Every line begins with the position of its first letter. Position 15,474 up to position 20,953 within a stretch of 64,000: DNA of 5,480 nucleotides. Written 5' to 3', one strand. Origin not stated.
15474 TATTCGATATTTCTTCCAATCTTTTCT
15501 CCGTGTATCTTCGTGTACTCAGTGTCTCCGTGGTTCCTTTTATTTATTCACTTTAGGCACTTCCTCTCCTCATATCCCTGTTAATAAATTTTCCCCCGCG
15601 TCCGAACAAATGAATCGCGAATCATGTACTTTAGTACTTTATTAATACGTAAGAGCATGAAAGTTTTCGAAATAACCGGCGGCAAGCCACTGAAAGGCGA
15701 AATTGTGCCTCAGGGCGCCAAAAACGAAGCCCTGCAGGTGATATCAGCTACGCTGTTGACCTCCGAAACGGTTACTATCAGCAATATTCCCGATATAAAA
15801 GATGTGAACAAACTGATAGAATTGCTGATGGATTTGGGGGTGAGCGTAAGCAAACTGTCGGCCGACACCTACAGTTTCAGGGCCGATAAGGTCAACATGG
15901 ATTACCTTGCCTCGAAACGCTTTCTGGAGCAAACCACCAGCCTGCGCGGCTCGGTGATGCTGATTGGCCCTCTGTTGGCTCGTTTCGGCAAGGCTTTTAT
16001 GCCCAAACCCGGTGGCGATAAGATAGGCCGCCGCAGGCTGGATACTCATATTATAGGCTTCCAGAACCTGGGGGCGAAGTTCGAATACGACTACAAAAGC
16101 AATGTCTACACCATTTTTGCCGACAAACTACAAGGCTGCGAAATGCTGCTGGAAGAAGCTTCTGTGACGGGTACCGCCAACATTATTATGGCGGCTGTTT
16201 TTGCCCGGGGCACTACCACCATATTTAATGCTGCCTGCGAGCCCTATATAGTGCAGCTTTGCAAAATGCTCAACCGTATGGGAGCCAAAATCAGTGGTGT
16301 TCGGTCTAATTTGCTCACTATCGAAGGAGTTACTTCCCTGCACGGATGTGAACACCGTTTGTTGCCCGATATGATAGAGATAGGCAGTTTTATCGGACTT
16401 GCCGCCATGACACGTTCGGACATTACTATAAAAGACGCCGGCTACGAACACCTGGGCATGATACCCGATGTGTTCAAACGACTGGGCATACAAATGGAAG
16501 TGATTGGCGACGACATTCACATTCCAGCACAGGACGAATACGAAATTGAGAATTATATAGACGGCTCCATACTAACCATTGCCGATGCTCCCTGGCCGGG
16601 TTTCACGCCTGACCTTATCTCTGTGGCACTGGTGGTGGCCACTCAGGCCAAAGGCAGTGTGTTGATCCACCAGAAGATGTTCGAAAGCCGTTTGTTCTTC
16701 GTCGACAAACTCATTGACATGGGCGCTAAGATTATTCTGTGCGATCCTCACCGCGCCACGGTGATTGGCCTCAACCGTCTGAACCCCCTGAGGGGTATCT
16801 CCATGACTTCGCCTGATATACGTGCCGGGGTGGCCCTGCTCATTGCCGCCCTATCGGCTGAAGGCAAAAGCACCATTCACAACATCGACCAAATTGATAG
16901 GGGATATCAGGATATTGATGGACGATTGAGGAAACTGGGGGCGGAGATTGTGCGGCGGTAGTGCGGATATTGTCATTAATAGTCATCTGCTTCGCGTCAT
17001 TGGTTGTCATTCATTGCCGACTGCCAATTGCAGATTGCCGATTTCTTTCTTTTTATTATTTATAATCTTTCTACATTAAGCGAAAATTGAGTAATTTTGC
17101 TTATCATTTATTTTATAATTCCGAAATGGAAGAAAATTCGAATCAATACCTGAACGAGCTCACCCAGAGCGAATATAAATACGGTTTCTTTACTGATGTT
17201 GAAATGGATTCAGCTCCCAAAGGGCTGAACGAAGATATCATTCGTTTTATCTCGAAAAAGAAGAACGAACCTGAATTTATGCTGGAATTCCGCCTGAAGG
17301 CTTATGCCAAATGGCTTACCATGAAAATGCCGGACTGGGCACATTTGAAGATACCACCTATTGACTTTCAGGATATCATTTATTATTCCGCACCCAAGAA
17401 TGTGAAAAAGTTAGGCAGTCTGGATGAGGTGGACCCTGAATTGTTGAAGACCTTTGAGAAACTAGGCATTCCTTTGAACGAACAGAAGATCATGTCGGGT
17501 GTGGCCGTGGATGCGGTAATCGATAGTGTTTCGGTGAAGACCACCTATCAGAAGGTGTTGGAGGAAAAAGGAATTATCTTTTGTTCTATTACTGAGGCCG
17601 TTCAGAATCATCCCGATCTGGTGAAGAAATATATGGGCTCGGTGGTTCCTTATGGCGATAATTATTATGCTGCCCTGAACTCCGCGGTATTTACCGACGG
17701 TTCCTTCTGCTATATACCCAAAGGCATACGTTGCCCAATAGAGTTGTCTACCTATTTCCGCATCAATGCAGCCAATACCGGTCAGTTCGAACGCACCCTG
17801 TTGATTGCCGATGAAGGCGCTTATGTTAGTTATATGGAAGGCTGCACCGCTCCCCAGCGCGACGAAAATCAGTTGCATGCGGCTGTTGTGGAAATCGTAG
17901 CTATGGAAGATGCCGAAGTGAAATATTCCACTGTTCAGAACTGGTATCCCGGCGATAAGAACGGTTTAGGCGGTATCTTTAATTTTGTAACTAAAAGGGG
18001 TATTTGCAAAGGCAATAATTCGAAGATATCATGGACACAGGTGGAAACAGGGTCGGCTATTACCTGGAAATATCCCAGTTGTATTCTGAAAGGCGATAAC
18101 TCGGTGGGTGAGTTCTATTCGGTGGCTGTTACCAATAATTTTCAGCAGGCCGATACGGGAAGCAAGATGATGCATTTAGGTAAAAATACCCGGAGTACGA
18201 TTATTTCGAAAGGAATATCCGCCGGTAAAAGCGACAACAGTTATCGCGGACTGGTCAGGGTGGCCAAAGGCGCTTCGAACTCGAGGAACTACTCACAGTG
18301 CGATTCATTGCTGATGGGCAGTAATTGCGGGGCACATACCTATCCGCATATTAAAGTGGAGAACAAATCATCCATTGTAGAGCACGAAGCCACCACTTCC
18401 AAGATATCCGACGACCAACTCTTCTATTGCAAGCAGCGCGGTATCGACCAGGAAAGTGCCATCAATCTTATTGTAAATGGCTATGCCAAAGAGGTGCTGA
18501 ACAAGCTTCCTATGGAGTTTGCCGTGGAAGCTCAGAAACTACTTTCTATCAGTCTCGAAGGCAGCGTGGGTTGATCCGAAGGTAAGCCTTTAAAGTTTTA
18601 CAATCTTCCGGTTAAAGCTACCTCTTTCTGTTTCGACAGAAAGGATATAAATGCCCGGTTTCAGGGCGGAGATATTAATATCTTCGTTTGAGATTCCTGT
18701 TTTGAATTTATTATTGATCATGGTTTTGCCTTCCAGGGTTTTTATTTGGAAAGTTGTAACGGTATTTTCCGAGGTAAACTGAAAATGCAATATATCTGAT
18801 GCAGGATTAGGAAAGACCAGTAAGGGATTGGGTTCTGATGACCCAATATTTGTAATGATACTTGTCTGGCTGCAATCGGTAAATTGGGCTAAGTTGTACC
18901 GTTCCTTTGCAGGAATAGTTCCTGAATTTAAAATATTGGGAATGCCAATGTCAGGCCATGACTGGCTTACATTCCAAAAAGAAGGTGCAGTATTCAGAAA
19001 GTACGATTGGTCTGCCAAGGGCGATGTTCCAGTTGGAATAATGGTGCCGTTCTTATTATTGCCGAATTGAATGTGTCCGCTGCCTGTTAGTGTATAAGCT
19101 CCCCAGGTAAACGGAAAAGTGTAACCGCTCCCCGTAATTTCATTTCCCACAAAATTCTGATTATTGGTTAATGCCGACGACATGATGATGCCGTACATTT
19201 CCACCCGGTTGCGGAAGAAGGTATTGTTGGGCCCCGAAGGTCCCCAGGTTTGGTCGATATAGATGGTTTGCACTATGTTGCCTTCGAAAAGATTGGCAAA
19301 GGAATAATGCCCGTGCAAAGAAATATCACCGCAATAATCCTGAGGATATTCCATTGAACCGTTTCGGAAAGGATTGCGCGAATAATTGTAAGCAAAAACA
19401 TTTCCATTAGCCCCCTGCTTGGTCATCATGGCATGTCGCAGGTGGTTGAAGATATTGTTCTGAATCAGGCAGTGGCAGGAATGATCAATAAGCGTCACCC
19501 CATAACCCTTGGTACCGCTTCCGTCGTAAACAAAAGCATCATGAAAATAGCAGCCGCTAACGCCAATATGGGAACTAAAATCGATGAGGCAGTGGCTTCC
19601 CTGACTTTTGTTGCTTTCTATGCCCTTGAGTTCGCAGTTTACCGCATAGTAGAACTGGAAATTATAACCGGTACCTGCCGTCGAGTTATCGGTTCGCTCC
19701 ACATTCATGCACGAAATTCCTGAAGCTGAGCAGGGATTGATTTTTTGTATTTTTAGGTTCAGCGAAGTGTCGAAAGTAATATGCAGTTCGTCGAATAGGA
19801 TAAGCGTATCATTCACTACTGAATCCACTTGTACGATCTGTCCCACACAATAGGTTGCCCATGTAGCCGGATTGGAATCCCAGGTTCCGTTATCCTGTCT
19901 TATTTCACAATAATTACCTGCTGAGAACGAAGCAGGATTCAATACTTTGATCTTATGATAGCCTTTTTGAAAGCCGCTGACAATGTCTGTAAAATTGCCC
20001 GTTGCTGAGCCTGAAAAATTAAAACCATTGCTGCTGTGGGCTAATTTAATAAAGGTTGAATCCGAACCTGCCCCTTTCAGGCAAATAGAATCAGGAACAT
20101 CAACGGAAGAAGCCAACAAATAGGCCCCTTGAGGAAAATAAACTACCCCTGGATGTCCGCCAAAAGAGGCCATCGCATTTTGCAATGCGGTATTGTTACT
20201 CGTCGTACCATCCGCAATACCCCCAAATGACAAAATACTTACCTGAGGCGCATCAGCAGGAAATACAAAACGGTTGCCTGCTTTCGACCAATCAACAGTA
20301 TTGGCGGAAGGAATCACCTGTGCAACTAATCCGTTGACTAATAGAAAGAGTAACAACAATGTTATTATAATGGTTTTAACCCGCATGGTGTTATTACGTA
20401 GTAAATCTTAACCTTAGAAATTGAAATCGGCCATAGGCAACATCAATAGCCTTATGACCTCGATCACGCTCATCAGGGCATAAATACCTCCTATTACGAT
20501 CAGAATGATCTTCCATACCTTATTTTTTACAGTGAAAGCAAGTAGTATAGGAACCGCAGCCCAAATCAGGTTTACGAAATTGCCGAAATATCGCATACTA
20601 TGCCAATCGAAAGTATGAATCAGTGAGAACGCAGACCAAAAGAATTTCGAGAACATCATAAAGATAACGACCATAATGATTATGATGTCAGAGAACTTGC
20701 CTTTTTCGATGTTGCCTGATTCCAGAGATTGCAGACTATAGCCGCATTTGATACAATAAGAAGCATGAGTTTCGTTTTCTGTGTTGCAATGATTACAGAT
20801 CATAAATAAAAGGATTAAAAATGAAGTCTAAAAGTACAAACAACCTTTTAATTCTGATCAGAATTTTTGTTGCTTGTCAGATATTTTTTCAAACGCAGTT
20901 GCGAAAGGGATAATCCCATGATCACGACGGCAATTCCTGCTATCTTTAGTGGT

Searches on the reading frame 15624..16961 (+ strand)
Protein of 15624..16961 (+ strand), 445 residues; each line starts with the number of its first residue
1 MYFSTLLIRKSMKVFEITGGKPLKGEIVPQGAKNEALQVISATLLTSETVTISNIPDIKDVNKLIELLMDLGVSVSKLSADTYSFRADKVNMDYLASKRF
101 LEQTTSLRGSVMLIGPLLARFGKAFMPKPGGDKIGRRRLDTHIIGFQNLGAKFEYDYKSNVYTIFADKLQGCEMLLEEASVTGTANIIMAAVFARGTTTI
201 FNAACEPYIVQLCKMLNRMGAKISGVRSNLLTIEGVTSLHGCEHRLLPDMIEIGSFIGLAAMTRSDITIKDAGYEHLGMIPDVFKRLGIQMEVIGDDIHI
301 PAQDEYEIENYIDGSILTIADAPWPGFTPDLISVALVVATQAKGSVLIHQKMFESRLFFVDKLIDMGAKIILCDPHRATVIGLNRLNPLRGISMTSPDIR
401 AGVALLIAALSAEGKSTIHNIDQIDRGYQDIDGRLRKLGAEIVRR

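Call 49: search_protein_families(library=pfam, proteins=[window:15624-16961:+], max_evalue=0.00001)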
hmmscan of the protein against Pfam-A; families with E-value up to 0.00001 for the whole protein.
window:15624-16961:+ (445 aa): 1 family
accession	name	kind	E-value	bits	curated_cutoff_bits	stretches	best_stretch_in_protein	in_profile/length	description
PF00275.25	EPSP_synthase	-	2.3e-66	224.7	22.8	1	18-432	2-414/417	EPSP synthase (3-phosphoshikimate 1-carboxyvinyltransferase)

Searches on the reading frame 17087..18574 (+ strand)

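Call 49: search_protein_families(library=pfam, proteins=[window:17087-18574:+], max_evalue=0.00001)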
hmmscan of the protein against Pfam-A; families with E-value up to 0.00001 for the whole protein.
window:17087-18574:+ (495 aa): 2 families
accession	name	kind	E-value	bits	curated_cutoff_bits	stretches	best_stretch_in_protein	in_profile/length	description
PF01458.23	SUFBD_core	-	2.5e-77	259.9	27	1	224-465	1-231/232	SUF system FeS cluster assembly, SufBD core domain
PF19295.5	SufBD_N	-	8.4e-11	42.3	23.5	1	146-215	97-165/172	SufBD protein N-terminal region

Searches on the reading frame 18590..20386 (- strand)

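Call 5: search_protein_families(library=pfam, proteins=[window:18590-20386:-])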
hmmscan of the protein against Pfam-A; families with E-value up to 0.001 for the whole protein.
window:18590-20386:- (598 aa): 2 families
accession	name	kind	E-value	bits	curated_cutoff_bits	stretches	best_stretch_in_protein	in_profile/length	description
PF18962.6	Por_Secre_tail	-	5e-12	46.4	27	1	524-596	1-74/75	Secretion system C-terminal sorting domain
PF12708.12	Pect-lyase_RHGA_epim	-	6e-11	43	27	1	49-124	2-79/213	Rhamnogalacturonase A/epimerase, pectate lyase-like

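Call 6: search_protein_families(library=ncbifam, proteins=[window:18590-20386:-])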
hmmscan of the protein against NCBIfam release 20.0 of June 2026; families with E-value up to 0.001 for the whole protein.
window:18590-20386:- (598 aa): 2 families
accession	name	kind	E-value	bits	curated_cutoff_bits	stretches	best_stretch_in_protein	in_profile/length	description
TIGR04183.1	Por_Secre_tail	domain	3.7e-12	46.1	23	1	524-597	1-71/72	T9SS type A sorting domain-containing protein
NF038113.1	T9SSA_dep_M36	equivalog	1.4e-08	33.4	885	1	497-596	771-867/869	T9SS-dependent M36 family metallopeptidase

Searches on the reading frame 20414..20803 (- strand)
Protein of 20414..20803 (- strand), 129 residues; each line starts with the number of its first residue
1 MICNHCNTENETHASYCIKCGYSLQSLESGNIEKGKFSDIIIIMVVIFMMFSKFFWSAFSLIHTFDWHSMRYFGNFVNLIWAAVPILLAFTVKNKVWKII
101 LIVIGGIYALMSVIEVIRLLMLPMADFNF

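Call 5: search_protein_families(library=pfam, proteins=[window:20414-20803:-])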
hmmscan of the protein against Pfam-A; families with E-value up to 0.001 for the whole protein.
window:20414-20803:- (129 aa): 2 families
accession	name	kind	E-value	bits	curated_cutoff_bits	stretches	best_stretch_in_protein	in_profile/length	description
PF13240.11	Zn_Ribbon_1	-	1.4e-06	28.3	25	1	3-24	2-23/23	zinc-ribbon domain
PF12773.13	DZR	-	0.0009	19.8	27.3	0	3-25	1-23/45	Double zinc ribbon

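Call 6: search_protein_families(library=ncbifam, proteins=[window:20414-20803:-])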
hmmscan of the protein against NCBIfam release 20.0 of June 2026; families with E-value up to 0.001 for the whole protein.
window:20414-20803:- (129 aa): 1 family
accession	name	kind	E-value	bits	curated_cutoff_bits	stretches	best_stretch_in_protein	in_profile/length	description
NF003161.0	PRK04136.1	equivalog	0.00018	21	54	1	2-23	16-37/49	50S ribosomal protein L40e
